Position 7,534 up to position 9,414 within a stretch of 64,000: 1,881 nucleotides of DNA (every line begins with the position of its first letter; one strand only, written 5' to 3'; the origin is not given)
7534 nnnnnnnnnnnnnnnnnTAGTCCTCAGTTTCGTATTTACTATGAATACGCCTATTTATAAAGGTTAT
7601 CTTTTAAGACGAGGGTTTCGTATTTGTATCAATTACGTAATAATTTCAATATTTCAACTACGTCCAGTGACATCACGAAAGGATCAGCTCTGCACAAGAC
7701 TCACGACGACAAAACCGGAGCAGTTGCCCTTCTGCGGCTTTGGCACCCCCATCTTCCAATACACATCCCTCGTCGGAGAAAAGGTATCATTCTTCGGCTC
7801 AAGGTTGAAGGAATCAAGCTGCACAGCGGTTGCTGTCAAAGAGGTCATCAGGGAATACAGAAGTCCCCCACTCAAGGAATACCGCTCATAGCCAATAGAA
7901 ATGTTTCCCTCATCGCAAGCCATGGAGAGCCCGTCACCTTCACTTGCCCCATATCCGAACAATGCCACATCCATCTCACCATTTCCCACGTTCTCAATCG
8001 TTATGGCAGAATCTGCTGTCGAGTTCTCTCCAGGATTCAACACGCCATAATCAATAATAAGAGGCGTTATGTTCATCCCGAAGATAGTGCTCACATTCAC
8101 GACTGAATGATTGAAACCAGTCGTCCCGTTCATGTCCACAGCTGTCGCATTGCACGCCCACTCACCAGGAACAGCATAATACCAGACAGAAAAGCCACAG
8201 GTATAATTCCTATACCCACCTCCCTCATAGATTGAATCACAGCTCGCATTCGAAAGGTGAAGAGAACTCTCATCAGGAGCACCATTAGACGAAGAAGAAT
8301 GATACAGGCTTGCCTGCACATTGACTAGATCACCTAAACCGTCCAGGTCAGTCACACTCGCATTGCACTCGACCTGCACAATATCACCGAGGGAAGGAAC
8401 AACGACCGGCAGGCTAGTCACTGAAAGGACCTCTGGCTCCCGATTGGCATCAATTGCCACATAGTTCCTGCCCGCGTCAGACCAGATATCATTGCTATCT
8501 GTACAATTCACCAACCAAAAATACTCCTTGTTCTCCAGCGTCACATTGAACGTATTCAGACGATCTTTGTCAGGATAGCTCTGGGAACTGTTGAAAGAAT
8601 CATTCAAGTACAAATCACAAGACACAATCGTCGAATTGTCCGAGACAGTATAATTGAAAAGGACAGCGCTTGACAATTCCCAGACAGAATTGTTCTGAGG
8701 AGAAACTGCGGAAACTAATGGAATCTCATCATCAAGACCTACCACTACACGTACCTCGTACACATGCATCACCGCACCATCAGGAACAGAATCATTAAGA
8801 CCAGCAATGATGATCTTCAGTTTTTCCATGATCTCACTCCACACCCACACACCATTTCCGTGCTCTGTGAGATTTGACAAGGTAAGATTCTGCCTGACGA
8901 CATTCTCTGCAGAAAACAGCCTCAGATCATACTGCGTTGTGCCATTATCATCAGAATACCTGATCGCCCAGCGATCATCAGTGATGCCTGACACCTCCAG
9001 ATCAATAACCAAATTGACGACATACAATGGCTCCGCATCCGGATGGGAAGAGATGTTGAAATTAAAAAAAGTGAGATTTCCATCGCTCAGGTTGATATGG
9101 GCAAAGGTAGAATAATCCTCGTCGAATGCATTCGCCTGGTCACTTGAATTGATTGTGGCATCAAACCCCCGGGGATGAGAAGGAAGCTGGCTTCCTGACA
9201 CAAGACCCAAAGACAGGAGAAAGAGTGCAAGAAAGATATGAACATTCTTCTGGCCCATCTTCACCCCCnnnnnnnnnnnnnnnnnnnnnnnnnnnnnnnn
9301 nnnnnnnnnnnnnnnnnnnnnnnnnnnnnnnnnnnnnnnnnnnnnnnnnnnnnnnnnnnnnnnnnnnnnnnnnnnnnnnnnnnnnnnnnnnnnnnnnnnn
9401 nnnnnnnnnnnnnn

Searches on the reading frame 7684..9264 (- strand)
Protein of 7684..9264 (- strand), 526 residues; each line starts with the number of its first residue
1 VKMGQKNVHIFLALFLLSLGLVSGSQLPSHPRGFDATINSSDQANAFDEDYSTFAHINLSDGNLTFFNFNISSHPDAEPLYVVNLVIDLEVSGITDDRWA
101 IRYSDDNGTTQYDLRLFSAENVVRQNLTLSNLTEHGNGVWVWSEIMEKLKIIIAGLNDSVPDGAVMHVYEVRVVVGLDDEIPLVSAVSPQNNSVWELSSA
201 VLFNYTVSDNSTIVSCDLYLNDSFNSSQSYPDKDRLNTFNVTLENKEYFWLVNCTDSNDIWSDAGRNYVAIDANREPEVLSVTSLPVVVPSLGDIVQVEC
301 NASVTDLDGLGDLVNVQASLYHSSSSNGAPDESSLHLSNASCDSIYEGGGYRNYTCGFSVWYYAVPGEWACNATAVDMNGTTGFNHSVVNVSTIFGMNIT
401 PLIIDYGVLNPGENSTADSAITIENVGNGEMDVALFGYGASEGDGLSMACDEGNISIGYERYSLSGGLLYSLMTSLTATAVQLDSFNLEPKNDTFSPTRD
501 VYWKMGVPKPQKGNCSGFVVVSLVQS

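Call 28: search_protein_families(library=pfam, proteins=[window:7684-9264:-], max_evalue=0.1)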
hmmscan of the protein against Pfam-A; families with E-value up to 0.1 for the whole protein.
window:7684-9264:- (526 aa): 2 families
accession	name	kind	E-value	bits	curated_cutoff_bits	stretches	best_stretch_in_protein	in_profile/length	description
PF17957.7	Big_7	-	0.0009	20.3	24.1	1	182-234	1-49/70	Bacterial Ig domain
PF24149.1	K1-lyase_Rider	-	0.073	13.9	27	0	194-214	66-86/89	K1 capsule-specific polysaccharide lyase, Rider domain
